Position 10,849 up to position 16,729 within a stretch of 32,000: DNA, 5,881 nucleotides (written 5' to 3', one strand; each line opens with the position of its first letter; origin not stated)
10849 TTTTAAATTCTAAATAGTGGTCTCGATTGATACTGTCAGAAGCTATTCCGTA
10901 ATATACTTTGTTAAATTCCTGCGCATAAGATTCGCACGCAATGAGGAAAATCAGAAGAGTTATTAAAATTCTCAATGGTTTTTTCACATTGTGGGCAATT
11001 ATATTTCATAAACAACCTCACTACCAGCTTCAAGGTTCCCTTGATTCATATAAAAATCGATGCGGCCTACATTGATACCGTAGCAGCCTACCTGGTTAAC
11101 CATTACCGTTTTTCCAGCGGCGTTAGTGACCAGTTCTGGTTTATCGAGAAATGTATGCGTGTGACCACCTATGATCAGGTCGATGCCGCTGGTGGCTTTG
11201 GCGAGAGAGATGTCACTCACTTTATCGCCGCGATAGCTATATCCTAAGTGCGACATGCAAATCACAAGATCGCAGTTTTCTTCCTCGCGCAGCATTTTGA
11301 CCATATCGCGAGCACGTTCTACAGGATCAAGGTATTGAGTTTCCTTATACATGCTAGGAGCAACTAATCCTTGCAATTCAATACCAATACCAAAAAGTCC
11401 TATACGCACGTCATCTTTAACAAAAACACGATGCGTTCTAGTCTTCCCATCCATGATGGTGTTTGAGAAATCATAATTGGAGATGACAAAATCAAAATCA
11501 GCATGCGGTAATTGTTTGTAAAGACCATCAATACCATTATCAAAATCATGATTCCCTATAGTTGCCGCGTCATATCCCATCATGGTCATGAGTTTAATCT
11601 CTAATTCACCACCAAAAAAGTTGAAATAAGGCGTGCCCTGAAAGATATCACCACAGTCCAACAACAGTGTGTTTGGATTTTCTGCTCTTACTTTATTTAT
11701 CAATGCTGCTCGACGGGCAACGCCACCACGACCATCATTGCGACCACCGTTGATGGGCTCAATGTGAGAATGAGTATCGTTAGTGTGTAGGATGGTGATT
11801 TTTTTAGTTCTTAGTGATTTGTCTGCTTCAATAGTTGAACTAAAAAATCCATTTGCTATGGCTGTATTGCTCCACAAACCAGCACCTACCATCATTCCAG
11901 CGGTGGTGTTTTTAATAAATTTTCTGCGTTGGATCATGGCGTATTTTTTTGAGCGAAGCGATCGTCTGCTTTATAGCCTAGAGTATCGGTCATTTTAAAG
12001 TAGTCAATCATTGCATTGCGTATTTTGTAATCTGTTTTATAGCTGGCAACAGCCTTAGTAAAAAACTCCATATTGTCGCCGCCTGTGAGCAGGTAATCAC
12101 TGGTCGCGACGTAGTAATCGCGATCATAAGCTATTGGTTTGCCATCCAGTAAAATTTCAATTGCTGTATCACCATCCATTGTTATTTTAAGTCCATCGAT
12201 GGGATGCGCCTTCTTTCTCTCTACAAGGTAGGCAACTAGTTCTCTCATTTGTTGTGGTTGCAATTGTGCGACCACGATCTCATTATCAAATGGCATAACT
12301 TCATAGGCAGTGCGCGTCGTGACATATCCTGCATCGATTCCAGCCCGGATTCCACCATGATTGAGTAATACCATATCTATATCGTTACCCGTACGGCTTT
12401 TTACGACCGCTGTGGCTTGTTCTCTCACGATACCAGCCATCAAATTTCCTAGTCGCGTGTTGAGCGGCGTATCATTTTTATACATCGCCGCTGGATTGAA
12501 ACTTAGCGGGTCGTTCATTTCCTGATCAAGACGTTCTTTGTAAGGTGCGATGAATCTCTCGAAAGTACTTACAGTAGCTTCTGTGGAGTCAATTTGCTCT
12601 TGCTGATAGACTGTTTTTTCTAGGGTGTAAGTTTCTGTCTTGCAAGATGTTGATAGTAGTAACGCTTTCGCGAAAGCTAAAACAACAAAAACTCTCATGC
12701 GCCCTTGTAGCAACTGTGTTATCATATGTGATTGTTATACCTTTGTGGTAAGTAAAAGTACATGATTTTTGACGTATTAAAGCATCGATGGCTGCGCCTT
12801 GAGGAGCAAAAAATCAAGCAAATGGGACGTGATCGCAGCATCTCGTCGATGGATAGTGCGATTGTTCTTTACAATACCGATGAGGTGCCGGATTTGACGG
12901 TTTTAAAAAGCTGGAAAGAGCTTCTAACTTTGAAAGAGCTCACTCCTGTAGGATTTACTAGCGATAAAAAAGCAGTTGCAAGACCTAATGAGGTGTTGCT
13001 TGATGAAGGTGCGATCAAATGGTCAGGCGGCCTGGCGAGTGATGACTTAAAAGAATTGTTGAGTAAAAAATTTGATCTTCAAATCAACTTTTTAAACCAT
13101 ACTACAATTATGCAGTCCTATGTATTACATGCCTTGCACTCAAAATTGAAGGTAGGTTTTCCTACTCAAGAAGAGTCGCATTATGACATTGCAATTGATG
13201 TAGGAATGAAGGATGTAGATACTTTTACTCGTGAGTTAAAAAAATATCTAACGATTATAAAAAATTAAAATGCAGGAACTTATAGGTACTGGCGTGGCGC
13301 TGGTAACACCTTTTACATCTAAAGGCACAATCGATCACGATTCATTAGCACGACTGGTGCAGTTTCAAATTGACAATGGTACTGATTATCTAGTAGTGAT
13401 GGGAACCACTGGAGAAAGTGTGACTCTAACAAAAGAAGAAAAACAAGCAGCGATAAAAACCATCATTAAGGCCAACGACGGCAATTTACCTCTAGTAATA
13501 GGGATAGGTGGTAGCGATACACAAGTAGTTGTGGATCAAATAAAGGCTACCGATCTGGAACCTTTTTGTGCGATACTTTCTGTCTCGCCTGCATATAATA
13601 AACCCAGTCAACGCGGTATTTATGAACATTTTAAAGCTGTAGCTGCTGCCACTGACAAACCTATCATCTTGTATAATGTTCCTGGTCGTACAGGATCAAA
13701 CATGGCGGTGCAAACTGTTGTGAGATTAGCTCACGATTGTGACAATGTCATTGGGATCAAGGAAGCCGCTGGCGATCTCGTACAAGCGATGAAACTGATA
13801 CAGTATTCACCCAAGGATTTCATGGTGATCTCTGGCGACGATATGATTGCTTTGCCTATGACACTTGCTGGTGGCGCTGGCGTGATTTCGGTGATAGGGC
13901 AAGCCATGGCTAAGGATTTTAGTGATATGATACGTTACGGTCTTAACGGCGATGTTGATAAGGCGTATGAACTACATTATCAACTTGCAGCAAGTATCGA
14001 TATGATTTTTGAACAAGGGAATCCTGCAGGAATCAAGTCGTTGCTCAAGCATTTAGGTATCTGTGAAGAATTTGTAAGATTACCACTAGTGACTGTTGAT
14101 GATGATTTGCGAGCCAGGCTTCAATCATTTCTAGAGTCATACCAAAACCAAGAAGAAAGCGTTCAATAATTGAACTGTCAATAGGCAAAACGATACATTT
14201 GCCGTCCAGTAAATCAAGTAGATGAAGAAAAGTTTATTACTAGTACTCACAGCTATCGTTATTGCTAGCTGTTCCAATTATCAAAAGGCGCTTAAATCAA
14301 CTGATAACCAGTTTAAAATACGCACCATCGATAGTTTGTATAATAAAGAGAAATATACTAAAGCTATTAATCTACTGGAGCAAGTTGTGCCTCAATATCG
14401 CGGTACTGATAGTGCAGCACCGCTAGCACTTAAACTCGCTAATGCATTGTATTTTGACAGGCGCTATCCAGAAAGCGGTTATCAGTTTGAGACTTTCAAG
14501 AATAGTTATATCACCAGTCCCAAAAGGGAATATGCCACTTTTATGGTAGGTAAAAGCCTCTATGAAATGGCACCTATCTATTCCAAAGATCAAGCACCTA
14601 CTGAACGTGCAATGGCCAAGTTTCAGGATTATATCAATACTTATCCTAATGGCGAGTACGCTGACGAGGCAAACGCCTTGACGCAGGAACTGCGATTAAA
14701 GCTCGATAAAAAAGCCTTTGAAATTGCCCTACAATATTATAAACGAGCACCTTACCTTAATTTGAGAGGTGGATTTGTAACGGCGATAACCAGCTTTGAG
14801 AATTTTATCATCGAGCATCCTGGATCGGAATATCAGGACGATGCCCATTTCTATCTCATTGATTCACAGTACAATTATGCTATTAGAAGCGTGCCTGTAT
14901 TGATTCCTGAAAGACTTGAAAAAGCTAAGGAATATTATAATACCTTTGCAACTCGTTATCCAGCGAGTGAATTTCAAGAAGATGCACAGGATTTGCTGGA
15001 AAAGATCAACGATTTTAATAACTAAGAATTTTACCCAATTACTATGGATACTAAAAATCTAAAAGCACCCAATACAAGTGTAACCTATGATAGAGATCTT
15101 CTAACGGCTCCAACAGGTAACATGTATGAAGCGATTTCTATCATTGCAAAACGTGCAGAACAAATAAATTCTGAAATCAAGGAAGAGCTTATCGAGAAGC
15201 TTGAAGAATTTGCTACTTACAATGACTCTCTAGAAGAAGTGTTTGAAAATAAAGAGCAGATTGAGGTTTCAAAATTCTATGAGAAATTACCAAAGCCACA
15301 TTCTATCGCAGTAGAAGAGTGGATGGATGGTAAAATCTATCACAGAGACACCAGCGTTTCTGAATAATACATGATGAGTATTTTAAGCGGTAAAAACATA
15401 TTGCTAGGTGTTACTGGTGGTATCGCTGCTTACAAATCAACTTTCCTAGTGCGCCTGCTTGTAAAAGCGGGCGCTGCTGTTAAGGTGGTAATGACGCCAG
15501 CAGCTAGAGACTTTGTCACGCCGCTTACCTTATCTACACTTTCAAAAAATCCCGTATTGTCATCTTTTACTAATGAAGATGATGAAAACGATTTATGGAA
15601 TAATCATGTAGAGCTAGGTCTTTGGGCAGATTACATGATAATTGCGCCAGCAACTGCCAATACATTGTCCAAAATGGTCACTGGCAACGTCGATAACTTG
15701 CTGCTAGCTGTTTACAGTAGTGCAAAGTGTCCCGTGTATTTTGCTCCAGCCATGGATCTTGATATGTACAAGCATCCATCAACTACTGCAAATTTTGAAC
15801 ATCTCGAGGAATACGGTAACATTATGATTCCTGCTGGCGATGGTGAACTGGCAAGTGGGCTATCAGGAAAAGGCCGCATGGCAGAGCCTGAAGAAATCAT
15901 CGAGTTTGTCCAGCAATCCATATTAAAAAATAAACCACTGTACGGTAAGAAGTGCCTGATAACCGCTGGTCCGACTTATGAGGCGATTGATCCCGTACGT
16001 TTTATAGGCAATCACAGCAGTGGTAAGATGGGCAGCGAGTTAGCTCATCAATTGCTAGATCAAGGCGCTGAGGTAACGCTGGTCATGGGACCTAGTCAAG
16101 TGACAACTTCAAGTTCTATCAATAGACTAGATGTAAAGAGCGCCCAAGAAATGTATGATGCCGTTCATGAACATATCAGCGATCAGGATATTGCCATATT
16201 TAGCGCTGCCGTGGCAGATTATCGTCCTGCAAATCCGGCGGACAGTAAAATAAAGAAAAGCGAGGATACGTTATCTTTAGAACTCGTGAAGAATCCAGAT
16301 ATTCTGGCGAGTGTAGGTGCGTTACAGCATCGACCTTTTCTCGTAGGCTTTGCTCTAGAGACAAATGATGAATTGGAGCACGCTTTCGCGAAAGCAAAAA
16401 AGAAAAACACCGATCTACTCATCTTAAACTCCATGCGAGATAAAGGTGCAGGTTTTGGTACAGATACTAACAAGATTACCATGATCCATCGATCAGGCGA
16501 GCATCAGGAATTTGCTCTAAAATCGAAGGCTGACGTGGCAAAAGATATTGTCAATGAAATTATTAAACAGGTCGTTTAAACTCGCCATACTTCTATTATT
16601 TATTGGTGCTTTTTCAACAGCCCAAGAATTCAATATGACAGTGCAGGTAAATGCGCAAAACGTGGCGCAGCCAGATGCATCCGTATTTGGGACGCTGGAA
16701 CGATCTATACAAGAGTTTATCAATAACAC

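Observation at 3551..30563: A perfect 14-nt palindrome, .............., occurs 8 times inside eight unrelated genes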

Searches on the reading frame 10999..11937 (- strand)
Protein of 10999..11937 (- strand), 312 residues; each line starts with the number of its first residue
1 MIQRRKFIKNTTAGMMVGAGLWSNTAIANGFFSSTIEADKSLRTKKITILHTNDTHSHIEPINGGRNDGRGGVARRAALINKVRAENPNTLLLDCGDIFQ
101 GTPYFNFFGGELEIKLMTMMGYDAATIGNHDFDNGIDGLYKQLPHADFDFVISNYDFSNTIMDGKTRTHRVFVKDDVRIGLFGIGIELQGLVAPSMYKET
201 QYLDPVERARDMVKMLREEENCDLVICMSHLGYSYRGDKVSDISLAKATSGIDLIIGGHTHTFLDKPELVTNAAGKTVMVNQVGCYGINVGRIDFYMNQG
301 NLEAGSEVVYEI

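Call 53: search_protein_families(library=pfam, proteins=[window:10999-11937:-], max_evalue=0.00001)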
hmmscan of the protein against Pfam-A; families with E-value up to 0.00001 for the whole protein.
window:10999-11937:- (312 aa): 2 families
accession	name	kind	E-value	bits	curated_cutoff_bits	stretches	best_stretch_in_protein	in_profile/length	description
PF00149.33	Metallophos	-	4.7e-19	70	21.5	1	48-262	2-190/191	Calcineurin-like phosphoesterase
PF09587.15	PGA_cap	-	1.4e-06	28.4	27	1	92-262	50-232/255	Bacterial capsule synthesis protein PGA_cap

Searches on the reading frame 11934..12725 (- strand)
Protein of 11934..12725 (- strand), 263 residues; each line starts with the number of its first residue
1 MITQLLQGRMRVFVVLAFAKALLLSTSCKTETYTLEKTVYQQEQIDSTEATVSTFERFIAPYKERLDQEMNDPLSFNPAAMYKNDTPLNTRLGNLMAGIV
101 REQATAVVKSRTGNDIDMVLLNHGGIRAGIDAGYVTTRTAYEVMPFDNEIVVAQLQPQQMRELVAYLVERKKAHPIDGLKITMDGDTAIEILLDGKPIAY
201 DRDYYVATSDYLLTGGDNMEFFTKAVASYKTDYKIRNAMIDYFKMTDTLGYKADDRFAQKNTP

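Call 53: search_protein_families(library=pfam, proteins=[window:11934-12725:-], max_evalue=0.00001)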
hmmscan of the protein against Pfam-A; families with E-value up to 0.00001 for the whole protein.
window:11934-12725:- (263 aa): 1 family
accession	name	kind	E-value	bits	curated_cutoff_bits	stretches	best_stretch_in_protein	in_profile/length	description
PF02872.23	5_nucleotid_C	-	3.1e-19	70.1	23.6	1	89-223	21-157/158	5'-nucleotidase, C-terminal domain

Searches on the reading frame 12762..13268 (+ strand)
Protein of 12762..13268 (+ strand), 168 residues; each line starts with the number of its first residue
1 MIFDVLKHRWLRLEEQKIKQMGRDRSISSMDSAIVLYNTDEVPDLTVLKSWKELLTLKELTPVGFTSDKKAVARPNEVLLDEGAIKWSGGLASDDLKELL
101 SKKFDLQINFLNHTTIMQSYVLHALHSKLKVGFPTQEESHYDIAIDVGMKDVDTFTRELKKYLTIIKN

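Call 53: search_protein_families(library=pfam, proteins=[window:12762-13268:+], max_evalue=0.00001)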
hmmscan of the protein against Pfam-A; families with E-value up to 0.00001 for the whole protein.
window:12762-13268:+ (168 aa): 1 family
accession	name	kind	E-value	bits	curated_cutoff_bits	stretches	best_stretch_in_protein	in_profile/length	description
PF21857.2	DUF6913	-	1.1e-27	97.4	27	1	21-166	19-166/166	Family of unknown function (DUF6913)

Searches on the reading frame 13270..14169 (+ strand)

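Call 53: search_protein_families(library=pfam, proteins=[window:13270-14169:+], max_evalue=0.00001)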
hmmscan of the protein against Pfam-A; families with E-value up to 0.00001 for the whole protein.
window:13270-14169:+ (299 aa): 1 family
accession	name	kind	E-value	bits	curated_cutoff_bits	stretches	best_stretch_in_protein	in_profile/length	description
PF00701.28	DHDPS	-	5.3e-79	265.4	22.1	1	7-289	5-287/289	Dihydrodipicolinate synthetase family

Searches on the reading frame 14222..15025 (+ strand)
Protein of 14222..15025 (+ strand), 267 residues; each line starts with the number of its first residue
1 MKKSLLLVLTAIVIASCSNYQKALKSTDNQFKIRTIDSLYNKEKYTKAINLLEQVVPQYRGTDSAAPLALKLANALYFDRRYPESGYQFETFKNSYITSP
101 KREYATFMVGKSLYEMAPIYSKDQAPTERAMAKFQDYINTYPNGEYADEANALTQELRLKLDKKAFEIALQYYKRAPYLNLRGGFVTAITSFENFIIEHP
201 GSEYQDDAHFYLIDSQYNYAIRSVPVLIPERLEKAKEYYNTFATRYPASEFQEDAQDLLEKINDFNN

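Call 53: search_protein_families(library=pfam, proteins=[window:14222-15025:+], max_evalue=0.00001)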
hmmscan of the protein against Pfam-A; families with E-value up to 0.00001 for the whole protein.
window:14222-15025:+ (267 aa): 3 families
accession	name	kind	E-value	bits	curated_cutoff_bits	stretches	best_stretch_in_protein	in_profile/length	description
PF13525.12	YfiO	-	1.5e-23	84.1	25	1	40-180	16-159/203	Outer membrane lipoprotein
PF13174.12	TPR_6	-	9e-08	32.7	26.3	0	112-143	2-32/33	Tetratricopeptide repeat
PF13512.12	TPR_18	-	1.1e-07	32.5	21.9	0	36-152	17-143/145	Tetratricopeptide repeat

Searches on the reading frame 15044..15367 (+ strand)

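Call 53: search_protein_families(library=pfam, proteins=[window:15044-15367:+], max_evalue=0.00001)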
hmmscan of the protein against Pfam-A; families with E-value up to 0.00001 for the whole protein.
window:15044-15367:+ (107 aa): 1 family
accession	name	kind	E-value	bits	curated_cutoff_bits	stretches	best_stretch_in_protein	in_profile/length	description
PF01192.27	RNA_pol_Rpb6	-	1.3e-11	44.8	26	1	20-73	2-53/53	RNA polymerase Rpb6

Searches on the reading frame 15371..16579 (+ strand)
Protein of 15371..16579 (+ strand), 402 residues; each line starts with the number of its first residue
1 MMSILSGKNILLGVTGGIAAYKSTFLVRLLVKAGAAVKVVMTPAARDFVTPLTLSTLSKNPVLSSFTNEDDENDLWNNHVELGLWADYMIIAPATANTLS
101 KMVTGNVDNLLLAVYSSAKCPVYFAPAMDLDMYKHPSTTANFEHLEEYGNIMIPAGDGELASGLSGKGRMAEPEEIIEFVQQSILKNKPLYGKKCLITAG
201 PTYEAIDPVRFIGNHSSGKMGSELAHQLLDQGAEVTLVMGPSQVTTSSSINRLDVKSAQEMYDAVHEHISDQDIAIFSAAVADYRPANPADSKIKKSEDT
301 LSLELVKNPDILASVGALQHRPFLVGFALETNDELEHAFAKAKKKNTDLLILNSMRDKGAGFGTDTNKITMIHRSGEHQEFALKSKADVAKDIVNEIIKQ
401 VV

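Call 53: search_protein_families(library=pfam, proteins=[window:15371-16579:+], max_evalue=0.00001)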
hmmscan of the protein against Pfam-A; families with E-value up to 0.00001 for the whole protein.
window:15371-16579:+ (402 aa): 2 families
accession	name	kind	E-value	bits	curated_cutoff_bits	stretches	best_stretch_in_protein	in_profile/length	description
PF04127.22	DFP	-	1.8e-70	237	22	1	191-372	2-186/186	DNA/pantothenate metabolism flavoprotein C-terminal domain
PF02441.25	Flavoprotein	-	1.8e-32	112.6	22.7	1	8-183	1-161/162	Flavoprotein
